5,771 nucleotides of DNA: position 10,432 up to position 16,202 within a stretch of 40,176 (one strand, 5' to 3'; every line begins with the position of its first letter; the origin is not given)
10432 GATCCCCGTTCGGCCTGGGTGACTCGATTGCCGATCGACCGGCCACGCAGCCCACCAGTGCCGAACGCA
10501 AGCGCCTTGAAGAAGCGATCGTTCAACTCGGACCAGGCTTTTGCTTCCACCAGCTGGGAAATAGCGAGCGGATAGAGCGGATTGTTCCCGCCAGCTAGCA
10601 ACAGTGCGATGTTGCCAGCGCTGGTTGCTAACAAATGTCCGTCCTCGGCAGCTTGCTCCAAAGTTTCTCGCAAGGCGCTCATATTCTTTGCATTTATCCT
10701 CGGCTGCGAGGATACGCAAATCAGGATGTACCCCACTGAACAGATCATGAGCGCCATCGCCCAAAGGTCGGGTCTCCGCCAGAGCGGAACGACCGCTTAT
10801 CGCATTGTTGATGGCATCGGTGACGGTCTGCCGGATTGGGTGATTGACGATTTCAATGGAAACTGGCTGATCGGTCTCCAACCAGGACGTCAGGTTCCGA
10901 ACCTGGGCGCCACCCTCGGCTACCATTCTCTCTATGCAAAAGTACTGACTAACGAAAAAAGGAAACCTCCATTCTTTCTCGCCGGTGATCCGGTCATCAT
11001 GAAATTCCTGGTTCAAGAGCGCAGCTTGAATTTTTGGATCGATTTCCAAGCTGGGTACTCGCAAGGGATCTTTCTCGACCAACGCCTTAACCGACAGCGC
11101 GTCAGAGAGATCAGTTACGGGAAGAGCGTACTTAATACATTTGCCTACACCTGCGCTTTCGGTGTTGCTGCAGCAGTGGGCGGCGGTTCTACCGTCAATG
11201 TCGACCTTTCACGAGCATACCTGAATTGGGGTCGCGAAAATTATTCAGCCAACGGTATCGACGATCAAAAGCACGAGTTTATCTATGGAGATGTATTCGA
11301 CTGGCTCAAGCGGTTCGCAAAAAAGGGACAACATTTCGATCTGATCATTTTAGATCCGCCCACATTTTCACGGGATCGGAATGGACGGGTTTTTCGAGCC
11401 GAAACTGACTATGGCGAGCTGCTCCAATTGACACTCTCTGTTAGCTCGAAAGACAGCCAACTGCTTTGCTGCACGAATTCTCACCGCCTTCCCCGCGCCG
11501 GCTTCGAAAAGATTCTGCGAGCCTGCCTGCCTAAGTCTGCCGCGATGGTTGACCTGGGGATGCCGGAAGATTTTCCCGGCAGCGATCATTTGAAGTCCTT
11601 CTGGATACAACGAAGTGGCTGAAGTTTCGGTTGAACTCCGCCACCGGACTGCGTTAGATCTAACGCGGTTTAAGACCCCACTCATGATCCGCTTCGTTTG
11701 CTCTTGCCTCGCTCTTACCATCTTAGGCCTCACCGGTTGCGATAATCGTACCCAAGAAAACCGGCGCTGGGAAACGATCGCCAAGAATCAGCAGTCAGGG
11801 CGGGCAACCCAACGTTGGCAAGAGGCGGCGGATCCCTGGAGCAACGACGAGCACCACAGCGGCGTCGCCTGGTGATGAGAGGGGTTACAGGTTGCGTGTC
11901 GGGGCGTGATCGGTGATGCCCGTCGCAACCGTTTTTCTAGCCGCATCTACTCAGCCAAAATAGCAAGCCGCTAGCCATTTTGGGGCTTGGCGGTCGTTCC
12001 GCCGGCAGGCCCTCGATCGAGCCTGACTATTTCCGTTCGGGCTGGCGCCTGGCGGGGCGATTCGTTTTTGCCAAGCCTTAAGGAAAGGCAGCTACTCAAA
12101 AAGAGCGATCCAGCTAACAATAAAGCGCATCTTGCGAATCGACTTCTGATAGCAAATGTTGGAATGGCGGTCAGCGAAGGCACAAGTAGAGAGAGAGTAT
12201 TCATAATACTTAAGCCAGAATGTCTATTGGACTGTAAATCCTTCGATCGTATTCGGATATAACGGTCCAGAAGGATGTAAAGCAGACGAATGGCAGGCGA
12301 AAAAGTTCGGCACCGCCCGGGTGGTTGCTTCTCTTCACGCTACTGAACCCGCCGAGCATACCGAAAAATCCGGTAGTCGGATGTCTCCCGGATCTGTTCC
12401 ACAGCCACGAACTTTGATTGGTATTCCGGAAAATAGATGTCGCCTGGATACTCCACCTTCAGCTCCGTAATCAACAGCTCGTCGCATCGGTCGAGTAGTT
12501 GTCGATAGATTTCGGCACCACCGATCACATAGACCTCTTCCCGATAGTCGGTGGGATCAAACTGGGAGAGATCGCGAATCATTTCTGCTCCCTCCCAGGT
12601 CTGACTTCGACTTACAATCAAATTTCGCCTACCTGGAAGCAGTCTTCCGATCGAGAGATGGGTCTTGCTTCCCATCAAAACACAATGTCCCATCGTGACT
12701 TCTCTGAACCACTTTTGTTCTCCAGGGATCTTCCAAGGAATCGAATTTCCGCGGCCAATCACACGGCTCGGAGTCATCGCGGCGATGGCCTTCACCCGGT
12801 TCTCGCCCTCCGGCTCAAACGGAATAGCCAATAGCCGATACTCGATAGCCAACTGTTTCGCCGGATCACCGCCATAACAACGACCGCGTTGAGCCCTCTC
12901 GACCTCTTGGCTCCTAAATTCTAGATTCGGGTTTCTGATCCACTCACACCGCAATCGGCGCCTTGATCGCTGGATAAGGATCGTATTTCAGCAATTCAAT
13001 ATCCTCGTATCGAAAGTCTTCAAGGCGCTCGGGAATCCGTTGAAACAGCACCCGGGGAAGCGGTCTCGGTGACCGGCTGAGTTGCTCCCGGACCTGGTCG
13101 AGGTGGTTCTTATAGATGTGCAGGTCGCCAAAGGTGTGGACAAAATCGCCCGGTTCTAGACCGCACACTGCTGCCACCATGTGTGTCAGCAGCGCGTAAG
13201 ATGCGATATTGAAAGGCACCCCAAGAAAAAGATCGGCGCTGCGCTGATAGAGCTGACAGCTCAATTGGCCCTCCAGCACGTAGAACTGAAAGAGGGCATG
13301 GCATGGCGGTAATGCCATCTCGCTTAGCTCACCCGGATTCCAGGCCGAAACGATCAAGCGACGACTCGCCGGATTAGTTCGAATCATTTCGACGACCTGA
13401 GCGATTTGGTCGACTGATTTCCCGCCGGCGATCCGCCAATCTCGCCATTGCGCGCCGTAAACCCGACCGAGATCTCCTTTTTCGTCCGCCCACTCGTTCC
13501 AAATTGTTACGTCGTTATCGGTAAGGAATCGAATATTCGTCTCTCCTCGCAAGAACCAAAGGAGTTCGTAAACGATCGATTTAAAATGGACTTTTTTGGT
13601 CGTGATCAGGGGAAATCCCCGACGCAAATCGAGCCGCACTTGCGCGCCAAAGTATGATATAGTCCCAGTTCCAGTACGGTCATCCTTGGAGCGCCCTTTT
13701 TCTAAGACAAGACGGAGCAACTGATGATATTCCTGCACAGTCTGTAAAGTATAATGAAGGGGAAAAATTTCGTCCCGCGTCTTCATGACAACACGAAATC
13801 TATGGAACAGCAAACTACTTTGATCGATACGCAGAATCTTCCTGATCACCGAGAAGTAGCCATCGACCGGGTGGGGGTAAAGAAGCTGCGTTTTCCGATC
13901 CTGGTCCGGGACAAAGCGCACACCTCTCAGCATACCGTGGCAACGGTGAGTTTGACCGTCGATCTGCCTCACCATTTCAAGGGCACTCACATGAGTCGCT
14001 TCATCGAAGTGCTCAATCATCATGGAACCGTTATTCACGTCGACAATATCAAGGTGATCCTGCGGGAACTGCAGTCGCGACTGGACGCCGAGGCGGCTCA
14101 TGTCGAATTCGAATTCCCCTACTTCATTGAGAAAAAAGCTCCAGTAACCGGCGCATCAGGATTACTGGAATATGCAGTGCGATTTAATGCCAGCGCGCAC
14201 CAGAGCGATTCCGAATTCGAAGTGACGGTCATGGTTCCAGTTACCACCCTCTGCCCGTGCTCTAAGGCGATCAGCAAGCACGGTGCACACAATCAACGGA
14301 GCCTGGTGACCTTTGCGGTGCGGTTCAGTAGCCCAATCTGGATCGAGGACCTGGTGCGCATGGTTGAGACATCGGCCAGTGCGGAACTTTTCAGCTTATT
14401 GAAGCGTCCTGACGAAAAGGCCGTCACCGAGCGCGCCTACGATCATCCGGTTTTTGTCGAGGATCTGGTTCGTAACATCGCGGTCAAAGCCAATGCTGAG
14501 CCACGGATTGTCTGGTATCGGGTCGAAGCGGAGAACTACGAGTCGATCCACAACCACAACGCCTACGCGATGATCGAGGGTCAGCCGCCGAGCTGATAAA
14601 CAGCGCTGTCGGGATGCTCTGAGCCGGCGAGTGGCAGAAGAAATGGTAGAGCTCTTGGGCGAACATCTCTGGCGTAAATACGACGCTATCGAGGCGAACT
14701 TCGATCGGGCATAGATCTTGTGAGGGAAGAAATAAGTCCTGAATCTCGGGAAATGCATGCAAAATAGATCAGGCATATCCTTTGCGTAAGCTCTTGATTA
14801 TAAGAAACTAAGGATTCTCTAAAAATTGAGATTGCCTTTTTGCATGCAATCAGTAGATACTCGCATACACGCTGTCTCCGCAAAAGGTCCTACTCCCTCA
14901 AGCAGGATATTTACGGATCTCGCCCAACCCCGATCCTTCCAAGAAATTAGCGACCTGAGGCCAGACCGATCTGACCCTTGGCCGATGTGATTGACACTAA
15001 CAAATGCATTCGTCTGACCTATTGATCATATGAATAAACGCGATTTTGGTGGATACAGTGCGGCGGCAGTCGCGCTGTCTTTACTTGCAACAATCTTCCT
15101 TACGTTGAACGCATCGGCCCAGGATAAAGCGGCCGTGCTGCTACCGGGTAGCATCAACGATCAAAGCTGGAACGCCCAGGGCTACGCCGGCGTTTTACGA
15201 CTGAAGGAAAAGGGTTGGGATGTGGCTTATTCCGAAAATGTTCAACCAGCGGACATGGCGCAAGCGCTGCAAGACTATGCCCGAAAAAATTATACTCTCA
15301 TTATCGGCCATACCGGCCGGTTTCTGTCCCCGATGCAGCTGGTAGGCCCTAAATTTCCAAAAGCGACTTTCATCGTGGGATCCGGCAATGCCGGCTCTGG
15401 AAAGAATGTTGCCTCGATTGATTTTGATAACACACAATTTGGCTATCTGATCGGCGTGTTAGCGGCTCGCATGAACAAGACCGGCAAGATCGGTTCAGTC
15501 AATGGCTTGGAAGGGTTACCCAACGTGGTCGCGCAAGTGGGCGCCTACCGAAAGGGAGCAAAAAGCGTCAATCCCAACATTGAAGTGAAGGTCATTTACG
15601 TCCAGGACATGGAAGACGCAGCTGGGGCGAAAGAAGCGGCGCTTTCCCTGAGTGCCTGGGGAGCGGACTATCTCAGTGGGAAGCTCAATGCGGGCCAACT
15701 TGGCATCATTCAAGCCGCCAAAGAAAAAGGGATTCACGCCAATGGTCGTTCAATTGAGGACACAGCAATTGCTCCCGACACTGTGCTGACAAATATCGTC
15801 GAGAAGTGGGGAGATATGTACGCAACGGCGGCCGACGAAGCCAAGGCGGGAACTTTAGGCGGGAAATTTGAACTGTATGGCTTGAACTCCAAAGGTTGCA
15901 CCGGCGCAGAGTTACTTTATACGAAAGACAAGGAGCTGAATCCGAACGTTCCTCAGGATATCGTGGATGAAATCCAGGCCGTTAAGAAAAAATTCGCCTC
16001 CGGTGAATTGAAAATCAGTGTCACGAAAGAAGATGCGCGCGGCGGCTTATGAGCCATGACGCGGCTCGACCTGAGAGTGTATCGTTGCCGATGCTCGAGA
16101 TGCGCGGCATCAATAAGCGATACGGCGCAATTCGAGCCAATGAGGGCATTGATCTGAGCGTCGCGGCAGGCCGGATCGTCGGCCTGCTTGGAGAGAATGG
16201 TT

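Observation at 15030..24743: Candidate undescribed N-heterocycle catabolic operon: BMP ABC importer + two AtzD/barbiturase-family enzymes + AS amidase + CoA-transferase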

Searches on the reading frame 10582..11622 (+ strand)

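Call 75: search_protein_families(library=pfam, proteins=[window:10582-11622:+], max_evalue=0.001)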
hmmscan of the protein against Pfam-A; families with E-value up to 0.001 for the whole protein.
window:10582-11622:+ (346 aa): 2 families
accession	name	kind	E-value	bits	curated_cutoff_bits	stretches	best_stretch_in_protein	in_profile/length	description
PF10672.15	Methyltrans_SAM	-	3e-31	109.2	27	1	132-303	77-243/286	S-adenosylmethionine-dependent methyltransferase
PF03602.21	Cons_hypoth95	-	1.2e-05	25.5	24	1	180-260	42-122/182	Conserved hypothetical protein 95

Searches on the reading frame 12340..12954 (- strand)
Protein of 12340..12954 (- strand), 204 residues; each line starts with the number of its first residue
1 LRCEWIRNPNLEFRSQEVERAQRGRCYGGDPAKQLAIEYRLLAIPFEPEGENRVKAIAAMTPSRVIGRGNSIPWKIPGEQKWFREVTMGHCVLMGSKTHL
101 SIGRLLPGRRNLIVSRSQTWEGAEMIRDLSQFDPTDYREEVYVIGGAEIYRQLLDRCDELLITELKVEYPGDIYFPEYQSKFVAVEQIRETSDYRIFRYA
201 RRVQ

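Call 75: search_protein_families(library=pfam, proteins=[window:12340-12954:-], max_evalue=0.001)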
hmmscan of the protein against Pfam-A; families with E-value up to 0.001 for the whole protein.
window:12340-12954:- (204 aa): 1 family
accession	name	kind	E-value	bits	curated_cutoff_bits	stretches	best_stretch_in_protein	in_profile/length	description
PF00186.24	DHFR_1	-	4.4e-41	140.7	25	1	54-193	2-145/159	Dihydrofolate reductase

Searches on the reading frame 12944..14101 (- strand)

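Call 75: search_protein_families(library=pfam, proteins=[window:12944-14101:-], max_evalue=0.001)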
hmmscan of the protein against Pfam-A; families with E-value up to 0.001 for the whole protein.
window:12944-14101:- (385 aa): 2 families
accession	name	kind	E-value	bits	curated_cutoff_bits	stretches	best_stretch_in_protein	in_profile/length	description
PF00303.24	Thymidylat_synt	-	5e-120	400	24.3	1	123-385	1-266/266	Thymidylate synthase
PF17820.7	PDZ_6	-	0.00031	20.9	27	0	307-355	8-54/54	PDZ domain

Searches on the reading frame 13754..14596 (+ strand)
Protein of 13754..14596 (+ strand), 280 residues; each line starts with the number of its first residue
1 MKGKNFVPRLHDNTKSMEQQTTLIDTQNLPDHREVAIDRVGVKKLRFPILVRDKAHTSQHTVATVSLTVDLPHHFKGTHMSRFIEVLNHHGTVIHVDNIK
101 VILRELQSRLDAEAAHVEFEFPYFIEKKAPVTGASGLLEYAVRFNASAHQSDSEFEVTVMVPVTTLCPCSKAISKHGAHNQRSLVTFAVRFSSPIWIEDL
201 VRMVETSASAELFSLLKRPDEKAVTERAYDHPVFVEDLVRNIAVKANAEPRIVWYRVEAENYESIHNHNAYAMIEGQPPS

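Call 75: search_protein_families(library=pfam, proteins=[window:13754-14596:+], max_evalue=0.001)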
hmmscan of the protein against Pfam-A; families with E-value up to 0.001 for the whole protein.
window:13754-14596:+ (280 aa): 1 family
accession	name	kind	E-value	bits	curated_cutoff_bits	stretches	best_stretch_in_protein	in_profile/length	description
PF02649.19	GCHY-1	-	1.9e-95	319.8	25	1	23-272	1-260/260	Type I GTP cyclohydrolase folE2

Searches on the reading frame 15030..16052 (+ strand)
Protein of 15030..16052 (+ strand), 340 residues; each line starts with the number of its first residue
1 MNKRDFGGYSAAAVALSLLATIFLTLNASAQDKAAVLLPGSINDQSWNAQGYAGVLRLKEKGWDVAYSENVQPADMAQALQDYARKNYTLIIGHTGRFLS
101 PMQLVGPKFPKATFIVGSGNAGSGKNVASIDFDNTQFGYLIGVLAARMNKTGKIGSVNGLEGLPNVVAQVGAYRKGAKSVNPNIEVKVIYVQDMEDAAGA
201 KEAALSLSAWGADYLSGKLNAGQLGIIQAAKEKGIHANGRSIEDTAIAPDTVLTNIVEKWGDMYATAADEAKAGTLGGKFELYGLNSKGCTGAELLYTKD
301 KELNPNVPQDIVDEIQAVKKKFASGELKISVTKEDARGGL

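Call 4: search_protein_families(library=pfam, proteins=[window:15030-16052:+])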
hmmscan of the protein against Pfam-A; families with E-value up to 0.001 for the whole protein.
window:15030-16052:+ (340 aa): 1 family
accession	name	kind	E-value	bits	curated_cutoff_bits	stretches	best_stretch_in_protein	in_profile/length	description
PF02608.20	Bmp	-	3.6e-47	161.3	24.1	1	33-329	3-297/301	ABC transporter substrate-binding protein PnrA-like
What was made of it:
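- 15030..16052 (+): BMP/PnrA-family substrate-binding protein of ABC importer 1. Pfam Bmp 161 bits (call 4).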

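Call 5: search_protein_families(library=ncbifam, proteins=[window:15030-16052:+])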
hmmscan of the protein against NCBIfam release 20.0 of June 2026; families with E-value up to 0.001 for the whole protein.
window:15030-16052:+ (340 aa): 1 family
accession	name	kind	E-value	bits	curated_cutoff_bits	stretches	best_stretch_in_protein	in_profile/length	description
NF047927.1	ABC_BMP_B6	equivalog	1.2e-28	100.2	400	1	33-335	4-305/314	putative B6 ABC transporter substrate-binding protein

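Call 35: search_solved_structures(query=window:15030-16052:+, max_evalue=0.00001)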
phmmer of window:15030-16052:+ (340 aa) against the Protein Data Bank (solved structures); distinct sequences matched with E-value up to 0.00001: 14.
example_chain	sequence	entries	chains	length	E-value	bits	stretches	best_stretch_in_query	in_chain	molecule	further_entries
6pi5_A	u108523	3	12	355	3.1e-30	108.9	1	33-328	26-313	Atrazine periplasmic binding protein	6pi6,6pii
7x0r_A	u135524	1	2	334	8.5e-24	87.8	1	39-335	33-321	Lbp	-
3s99_A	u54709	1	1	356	1.8e-23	86.7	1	64-279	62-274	Basic membrane lipoprotein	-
4p98_A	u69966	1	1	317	6.6e-22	81.6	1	33-329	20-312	Extracellular solute-binding protein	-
2hqb_A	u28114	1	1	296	6.2e-19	71.8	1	35-278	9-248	Transcriptional activator of comK gene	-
9q1u_A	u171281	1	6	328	4.3e-16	62.5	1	32-292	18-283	Basic membrane protein A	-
6yab_AAA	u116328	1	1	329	3.3e-14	56.3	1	34-231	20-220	Lipoprotein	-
6ya3_C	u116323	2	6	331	3.4e-14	56.2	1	34-231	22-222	Lipoprotein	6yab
6y9u_A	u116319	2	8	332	3.5e-14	56.2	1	34-231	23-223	Lipoprotein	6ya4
6yab_DDD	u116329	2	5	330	3.9e-14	56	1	34-231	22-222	Lipoprotein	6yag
6shu_A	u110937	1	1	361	2.4e-13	53.4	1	124-290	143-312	Basic membrane protein D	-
2fqw_A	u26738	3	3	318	9.4e-12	48.2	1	39-331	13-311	Membrane lipoprotein tmpC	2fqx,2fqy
4ycs_A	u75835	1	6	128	1.4e-07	34.5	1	59-148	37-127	Uncharacterized protein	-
4iil_A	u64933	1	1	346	8e-06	28.7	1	84-328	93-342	Membrane lipoprotein TpN38(b)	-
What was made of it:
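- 15030..16052 (+): Best solved relative is AtzT 6pi5, 109 bits (call 35).
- The BMP binding protein's best solved relative is AtzT (call 35).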
